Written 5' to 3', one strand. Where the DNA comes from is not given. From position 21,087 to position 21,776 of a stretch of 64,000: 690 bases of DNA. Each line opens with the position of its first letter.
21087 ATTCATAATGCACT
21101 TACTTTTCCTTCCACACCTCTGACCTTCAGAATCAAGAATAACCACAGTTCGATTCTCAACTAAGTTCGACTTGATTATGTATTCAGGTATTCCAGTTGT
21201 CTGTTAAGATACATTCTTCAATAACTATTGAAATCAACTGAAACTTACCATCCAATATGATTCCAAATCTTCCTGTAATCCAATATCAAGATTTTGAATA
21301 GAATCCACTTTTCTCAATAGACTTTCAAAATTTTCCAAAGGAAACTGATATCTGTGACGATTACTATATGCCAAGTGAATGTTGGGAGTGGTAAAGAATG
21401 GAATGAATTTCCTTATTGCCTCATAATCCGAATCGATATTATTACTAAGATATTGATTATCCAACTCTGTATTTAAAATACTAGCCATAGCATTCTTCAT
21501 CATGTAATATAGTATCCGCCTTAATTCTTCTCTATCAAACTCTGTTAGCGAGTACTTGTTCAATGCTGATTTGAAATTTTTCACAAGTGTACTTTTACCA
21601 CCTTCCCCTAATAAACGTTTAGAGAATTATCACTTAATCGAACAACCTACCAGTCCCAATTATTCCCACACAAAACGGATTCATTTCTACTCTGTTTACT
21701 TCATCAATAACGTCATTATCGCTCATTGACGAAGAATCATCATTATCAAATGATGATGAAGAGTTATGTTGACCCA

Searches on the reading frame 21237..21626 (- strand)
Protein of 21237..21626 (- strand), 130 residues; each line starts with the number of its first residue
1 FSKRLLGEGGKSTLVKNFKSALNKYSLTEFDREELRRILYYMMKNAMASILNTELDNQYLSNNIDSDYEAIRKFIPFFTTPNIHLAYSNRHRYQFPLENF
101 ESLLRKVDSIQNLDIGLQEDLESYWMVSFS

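Call 25: search_protein_families(library=pfam, proteins=[window:21237-21626:-], max_evalue=1)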
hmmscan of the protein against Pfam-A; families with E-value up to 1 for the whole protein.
window:21237-21626:- (130 aa): 3 families
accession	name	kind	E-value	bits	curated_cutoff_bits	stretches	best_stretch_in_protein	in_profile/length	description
PF00503.26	G-alpha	-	0.00016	21.4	48.8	1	7-59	30-83/333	G-protein alpha subunit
PF08696.17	Dna2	-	0.082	13.1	22.4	1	28-82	104-158/204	DNA replication factor Dna2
PF12554.13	MOZART1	-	0.25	11.6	27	1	47-62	10-25/47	Mitotic-spindle organizing gamma-tubulin ring associated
